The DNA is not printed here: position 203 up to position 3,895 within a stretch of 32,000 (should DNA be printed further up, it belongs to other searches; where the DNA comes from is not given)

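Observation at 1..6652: POR-gamma/IorB-like + HdrA-HdrA-MvhD + HdrD-like + EtfA + EtfB: a compact operon resembling an uncharacterised flavin-based electron-bifurcation (or confurcation) module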

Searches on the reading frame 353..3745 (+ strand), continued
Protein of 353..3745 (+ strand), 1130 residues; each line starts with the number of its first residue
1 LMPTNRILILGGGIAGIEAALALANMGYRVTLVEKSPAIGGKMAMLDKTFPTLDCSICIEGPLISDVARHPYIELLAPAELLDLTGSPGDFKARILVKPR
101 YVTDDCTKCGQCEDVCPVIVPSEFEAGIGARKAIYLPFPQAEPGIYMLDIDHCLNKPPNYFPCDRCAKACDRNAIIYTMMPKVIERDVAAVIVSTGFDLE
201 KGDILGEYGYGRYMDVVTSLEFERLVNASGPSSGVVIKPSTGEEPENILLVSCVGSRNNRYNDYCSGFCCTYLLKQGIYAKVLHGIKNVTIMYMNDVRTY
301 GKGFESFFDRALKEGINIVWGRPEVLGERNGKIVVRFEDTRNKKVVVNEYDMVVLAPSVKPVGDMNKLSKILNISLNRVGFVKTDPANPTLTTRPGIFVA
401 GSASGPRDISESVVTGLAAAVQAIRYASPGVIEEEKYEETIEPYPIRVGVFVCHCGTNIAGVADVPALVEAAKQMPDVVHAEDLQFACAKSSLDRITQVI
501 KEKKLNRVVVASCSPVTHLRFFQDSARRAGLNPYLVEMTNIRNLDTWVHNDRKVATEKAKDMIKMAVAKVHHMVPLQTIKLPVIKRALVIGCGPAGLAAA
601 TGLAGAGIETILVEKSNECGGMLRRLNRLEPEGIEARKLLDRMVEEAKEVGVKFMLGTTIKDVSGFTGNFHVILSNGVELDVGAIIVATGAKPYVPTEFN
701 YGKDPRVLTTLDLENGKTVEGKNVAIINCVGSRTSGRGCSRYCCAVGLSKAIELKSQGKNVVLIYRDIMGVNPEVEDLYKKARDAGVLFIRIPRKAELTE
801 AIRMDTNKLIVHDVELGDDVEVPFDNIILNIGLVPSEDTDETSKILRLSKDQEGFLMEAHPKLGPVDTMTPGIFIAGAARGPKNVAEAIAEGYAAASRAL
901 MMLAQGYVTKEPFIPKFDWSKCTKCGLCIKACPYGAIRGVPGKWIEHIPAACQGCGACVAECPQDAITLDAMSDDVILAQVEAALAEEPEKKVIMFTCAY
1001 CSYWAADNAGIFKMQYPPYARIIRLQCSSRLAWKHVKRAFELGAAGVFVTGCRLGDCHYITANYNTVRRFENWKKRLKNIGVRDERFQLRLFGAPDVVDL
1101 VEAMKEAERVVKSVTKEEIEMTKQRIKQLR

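Call 42: search_protein_families(library=ncbifam, proteins=[L003:6992-7297:+, L003:7281-8462:+, L003:8459-9295:+, L003:9442-9996:+], max_evalue=0.00001)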
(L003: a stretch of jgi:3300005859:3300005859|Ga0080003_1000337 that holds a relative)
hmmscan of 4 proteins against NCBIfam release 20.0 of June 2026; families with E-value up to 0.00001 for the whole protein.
L003:6992-7297:+ (101 aa): 22 families
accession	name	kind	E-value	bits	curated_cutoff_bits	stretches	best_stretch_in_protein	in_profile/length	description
NF042987.1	OGOR_delta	exception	1.6e-17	63.4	125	1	14-80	23-87/89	2-oxoglutarate ferredoxin oxidoreductase subunit delta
NF007205.0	PRK09626.1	equivalog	1.5e-12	47.4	93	1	16-91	11-84/105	2-oxoglutarate-acceptor oxidoreductase subunit OorD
TIGR01971.1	NuoI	subfamily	5.3e-10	39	113.05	1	46-85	28-66/121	NADH-quinone oxidoreductase, chain I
NF041836.1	rnfB_Methano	equivalog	1.2e-09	38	445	1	19-80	168-235/265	Rnf electron transport complex subunit RnfB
NF042909.1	FMH_DH_FwdF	exception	2.1e-09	37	375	1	14-84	130-201/336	tungsten-dependent formylmethanofuran dehydrogenase subunit FwdF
NF005505.0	PRK07118.1-4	equivalog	1.5e-08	34.5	378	1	19-80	168-235/265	Fe-S cluster domain-containing protein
NF006221.0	PRK08348.1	subfamily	3.4e-08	33.3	124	1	15-91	37-106/136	NADH-plastoquinone oxidoreductase subunit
TIGR02179.1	PorD_KorD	subfamily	4e-08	33.3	60.05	0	18-47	21-50/78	2-oxoacid:acceptor oxidoreductase, delta subunit, pyruvate/2-ketoisovalerate family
TIGR04395.1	cutC_activ_rSAM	equivalog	9.4e-08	31.7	360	1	16-84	48-109/309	choline TMA-lyase-activating enzyme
NF043039.1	HgcAB_like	equivalog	1.4e-07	31.4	285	1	11-78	289-349/350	HgcAB-like fusion protein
NF004545.0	PRK05888.3-1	equivalog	4.4e-07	29.7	229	1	16-83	60-128/154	NADH-quinone oxidoreductase subunit NuoI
NF009053.0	PRK12387.1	subfamily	8.9e-07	28.8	204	1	15-85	31-96/180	formate hydrogenlyase complex iron-sulfur subunit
NF007202.0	PRK09623.1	equivalog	1.1e-06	28.8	166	0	46-92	36-82/105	3-methyl-2-oxobutanoate dehydrogenase subunit delta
NF004538.0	PRK05888.1-4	equivalog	1.2e-06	28.2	135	1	45-84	45-84/162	NADH-quinone oxidoreductase subunit NuoI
NF038196.1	ferrodoxin_EFR1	subfamily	1.3e-06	28.6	75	0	62-83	185-206/242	EFR1 family ferrodoxin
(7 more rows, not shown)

L003:7281-8462:+ (393 aa): 13 families
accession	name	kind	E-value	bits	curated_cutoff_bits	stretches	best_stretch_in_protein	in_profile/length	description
NF006412.0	PRK08659.1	equivalog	3e-146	487.5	411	1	20-390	5-376/378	2-oxoacid:acceptor oxidoreductase subunit alpha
NF007206.0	PRK09627.1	equivalog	4.9e-112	374.6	579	1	24-388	7-373/375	2-oxoglutarate synthase subunit alpha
TIGR03710.1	OAFO_sf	subfamily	2.9e-105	353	482.75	1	21-365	194-539/561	2-oxoacid:acceptor oxidoreductase subunit alpha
NF005507.0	PRK07119.1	subfamily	5.2e-89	298.5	399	1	22-392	6-350/352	3-methyl-2-oxobutanoate dehydrogenase subunit VorB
NF041170.1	Oxoac_fdxalpha_Archa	equivalog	2.9e-67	227.4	800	1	21-360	236-592/636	2-oxoacid:ferredoxin oxidoreductase subunit alpha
NF040682.1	PorA_Arch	equivalog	1.3e-31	109.9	550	1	22-339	5-311/387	pyruvate synthase subunit PorA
NF007201.0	PRK09622.1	equivalog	2e-28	99.4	590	1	22-187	12-173/405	2-oxoacid:ferredoxin oxidoreductase subunit alpha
NF006232.0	PRK08366.1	equivalog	7.9e-26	90.6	646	1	22-337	9-312/394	2-ketoisovalerate ferredoxin oxidoreductase subunit alpha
NF006233.0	PRK08367.1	equivalog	1.5e-25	89.9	625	1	23-364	7-338/394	pyruvate ferredoxin oxidoreductase subunit alpha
NF045764.1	PhenlGlyoxDHPadG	equivalog_domain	1e-22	80.2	700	2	23-183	5-161/398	NADH-dependent phenylglyoxylate dehydrogenase subunit alpha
TIGR03336.1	IOR_alpha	equivalog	4.7e-16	58.2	650.9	1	21-202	3-178/595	indolepyruvate ferredoxin oxidoreductase subunit alpha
NF045791.1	OxalOxredalpha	equivalog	1.6e-14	53.8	500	1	23-339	7-312/395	oxalate oxidoreductase subunit alpha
TIGR02176.1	pyruv_ox_red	equivalog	4.1e-07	28.2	911.35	1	22-329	3-305/1167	pyruvate:ferredoxin (flavodoxin) oxidoreductase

L003:8459-9295:+ (278 aa): 14 families
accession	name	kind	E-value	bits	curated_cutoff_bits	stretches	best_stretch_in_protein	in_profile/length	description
NF007207.0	PRK09628.1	equivalog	7.9e-74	248.7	364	1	24-246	6-229/277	2-oxoglutarate ferredoxin oxidoreductase subunit beta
NF008820.0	PRK11866.1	equivalog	3.1e-65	220.4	402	1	28-230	10-211/287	2-oxoacid ferredoxin oxidoreductase subunit beta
TIGR02177.1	PorB_KorB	subfamily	2.5e-61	207.7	261.9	1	35-228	2-195/286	2-oxoacid:acceptor oxidoreductase, beta subunit, pyruvate/2-ketoisovalerate family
NF008821.0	PRK11869.1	equivalog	1.1e-56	191.8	438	1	26-229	6-209/286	2-oxoacid ferredoxin oxidoreductase subunit beta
NF041171.1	Oxoac_fdxbeta_Archa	equivalog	8.4e-56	189.4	423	1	36-228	5-197/296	2-oxoacid:ferredoxin oxidoreductase subunit beta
NF008819.1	PRK11865.1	equivalog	2.7e-22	79.4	405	1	34-222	18-214/300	pyruvate synthase subunit PorB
NF008818.0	PRK11864.1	subfamily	2.4e-20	72.8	405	1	34-221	18-209/300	3-methyl-2-oxobutanoate dehydrogenase subunit beta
NF045766.1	PhenlGlyoxDHPadI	equivalog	1.2e-12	47.3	700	1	37-221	159-355/443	NADH-dependent phenylglyoxylate dehydrogenase subunit beta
TIGR03336.1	IOR_alpha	equivalog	9.2e-12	44.1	650.9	1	32-229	354-540/595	indolepyruvate ferredoxin oxidoreductase subunit alpha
TIGR02176.1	pyruv_ox_red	equivalog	6e-10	37.6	911.35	1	108-237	957-1087/1167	pyruvate:ferredoxin (flavodoxin) oxidoreductase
NF045792.1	OxalOxredbeta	equivalog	6e-09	35.4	590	1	34-168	21-165/311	oxalate oxidoreductase subunit beta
NF004813.0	PRK06163.1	equivalog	2.5e-08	33.8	240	1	88-155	59-126/202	hypothetical protein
TIGR03846.1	sulfopy_beta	equivalog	4.2e-08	33.3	221.5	1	88-155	44-111/182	sulfopyruvate decarboxylase subunit beta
NF006203.0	PRK08327.1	equivalog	1.4e-06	27.1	456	1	88-216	434-566/571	thiamine pyrophosphate-requiring protein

L003:9442-9996:+ (184 aa): 12 families
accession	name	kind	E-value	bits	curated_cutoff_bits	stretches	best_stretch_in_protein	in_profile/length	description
NF006323.0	PRK08537.1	equivalog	1.5e-32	112.5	235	1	2-177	9-179/181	2-oxoacid:ferredoxin oxidoreductase subunit gamma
NF006211.0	PRK08338.1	equivalog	4.5e-30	104.4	239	1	2-178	7-170/170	2-oxoacid:ferredoxin oxidoreductase subunit gamma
NF006275.0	PRK08441.1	equivalog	3e-20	72.5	216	1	2-179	9-181/185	2-oxoglutarate-acceptor oxidoreductase subunit OorC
TIGR03710.1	OAFO_sf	subfamily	4.7e-19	68.4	482.75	1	2-179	8-176/561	2-oxoacid:acceptor oxidoreductase subunit alpha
NF004916.0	PRK06274.1-2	equivalog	3.8e-12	46.7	227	1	2-174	9-174/178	indolepyruvate oxidoreductase subunit beta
NF005325.0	PRK06853.1-5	equivalog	7.8e-12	45.3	230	1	2-175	10-190/192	indolepyruvate oxidoreductase subunit beta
NF005323.0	PRK06853.1-3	equivalog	3.4e-11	43.4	238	0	102-174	130-193/197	indolepyruvate oxidoreductase subunit beta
TIGR03334.1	IOR_beta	equivalog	9e-10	38.8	205.8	0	2-93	7-98/189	indolepyruvate ferredoxin oxidoreductase subunit beta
NF005328.0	PRK06853.2-2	equivalog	1.3e-09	38.1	240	1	2-173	10-180/192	indolepyruvate oxidoreductase subunit beta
NF005322.0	PRK06853.1-2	equivalog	1.5e-09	37.9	237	0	2-93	12-104/197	indolepyruvate oxidoreductase subunit beta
TIGR02175.1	PorC_KorC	subfamily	4.5e-09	36.3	81.1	1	2-172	8-171/177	2-oxoacid:acceptor oxidoreductase, gamma subunit, pyruvate/2-ketoisovalerate family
NF005324.0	PRK06853.1-4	equivalog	1.8e-07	31.2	222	0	2-179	9-192/196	indolepyruvate oxidoreductase subunit beta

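Call 43: search_solved_structures(query=L003:7281-8462:+, max_evalue=0.00001)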
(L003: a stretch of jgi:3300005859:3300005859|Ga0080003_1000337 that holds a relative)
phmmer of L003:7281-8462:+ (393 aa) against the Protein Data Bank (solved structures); distinct sequences matched with E-value up to 0.00001: 8.
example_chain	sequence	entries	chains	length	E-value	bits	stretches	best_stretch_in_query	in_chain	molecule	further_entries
1yd7_A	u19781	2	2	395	3.5e-108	365.5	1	21-365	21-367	2-keto acid:ferredoxin oxidoreductase subunit alpha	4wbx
8ys5_A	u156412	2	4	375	5.3e-83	282.6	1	23-388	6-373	2-oxoglutarate synthase subunit alpha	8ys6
6n2n_A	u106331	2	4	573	4.2e-60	207.2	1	20-391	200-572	Pyruvate flavodoxin/ferredoxin oxidoreductase domain protein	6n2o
5b46_A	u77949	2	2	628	5.2e-40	141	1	7-392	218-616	2-oxoacid--ferredoxin oxidoreductase alpha subunit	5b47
5b48_A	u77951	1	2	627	2.4e-39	138.9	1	22-351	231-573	2-oxoacid--ferredoxin oxidoreductase alpha subunit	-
9bt4_B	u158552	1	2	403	6e-16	61.8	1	22-339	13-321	Pyruvate:Ferredoxin Oxidoreductase, subunit alpha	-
5c4i_A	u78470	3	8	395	1.1e-13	54.4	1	22-337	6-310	Oxalate oxidoreductase subunit alpha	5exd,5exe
6cin_A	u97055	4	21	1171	3.2e-07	33.1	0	22-204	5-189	PYRUVATE-FERREDOXIN OXIDOREDUCTASE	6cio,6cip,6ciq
